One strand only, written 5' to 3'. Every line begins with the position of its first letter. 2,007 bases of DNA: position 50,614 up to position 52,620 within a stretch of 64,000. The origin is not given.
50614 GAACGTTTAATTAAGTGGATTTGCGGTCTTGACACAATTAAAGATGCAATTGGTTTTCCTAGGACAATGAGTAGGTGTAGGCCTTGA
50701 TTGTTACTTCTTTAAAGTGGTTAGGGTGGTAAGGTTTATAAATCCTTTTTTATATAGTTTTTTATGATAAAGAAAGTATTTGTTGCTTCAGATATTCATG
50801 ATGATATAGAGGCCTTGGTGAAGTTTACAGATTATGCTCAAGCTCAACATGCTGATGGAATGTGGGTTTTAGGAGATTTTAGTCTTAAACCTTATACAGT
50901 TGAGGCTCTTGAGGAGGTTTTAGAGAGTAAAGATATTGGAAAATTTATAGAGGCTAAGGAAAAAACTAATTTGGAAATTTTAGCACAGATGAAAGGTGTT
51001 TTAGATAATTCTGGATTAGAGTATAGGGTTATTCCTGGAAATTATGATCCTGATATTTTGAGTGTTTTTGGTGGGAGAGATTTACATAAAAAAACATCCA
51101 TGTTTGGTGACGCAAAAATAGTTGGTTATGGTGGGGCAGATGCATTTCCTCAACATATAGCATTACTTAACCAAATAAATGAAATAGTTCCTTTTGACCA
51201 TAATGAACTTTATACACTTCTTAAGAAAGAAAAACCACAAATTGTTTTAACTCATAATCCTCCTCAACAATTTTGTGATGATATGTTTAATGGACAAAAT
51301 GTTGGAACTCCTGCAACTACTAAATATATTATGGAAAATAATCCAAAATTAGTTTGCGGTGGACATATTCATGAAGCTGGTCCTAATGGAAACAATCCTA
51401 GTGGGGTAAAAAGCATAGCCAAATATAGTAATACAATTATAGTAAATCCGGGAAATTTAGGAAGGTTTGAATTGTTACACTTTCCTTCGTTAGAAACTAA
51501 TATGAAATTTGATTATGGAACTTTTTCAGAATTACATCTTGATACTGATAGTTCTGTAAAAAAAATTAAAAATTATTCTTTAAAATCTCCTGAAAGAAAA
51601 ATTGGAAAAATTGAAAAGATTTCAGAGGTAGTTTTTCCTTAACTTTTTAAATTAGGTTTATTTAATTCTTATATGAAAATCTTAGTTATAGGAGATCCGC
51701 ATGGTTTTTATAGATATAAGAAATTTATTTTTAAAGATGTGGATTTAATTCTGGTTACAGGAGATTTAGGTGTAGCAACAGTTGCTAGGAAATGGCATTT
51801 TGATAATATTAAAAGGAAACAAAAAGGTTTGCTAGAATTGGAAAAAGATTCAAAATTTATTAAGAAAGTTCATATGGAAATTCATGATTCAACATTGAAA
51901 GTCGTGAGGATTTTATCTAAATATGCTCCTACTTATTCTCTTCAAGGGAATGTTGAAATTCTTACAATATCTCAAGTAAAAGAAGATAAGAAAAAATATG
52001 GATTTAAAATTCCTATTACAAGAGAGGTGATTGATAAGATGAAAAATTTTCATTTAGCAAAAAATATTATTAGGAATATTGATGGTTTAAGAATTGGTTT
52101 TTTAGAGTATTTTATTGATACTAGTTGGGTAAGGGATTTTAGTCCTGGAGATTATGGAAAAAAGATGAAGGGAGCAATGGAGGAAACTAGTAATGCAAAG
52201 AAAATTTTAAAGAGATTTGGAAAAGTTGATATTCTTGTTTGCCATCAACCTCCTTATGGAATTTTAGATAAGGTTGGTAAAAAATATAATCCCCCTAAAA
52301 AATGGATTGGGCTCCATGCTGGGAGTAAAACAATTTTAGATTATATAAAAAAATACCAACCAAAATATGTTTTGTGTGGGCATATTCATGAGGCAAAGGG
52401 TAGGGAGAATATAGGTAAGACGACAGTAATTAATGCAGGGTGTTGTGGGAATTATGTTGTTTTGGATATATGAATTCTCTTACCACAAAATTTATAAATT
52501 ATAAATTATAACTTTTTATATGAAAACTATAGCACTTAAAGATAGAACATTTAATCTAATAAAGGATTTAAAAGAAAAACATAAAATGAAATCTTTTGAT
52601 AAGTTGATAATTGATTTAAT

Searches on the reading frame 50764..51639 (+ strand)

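Call 63: search_protein_families(library=pfam, proteins=[window:50764-51639:+], max_evalue=0.001)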
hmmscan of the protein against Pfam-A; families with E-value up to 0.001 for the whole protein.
window:50764-51639:+ (292 aa): 3 families
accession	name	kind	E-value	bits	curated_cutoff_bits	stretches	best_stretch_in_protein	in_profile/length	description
PF00149.33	Metallophos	-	4.8e-12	47.2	21.5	1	4-204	2-190/191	Calcineurin-like phosphoesterase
PF12850.12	Metallophos_2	-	2.9e-11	44.1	27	1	4-234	2-137/154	Calcineurin-like phosphoesterase superfamily domain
PF14582.11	Metallophos_3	-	1.3e-06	28.4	28.2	0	1-96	4-101/259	Metallophosphoesterase, calcineurin superfamily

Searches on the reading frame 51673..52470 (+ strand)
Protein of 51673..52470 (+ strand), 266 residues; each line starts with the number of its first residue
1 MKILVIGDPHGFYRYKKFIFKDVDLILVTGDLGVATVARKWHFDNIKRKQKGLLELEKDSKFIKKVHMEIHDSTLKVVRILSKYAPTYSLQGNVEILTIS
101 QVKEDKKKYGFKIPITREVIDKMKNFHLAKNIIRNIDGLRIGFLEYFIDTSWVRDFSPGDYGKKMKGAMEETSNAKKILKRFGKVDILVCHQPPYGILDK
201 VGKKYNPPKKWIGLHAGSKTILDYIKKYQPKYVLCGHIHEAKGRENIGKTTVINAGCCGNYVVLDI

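Call 63: search_protein_families(library=pfam, proteins=[window:51673-52470:+], max_evalue=0.001)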
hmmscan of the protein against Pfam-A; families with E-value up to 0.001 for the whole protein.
window:51673-52470:+ (266 aa): 3 families
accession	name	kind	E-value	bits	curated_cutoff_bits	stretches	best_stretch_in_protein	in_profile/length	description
PF00149.33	Metallophos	-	7.7e-15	56.3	21.5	1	1-240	1-190/191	Calcineurin-like phosphoesterase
PF14582.11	Metallophos_3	-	3e-10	40.3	28.2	1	184-266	174-249/259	Metallophosphoesterase, calcineurin superfamily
PF12850.12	Metallophos_2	-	1.3e-09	38.7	27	1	77-259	41-136/154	Calcineurin-like phosphoesterase superfamily domain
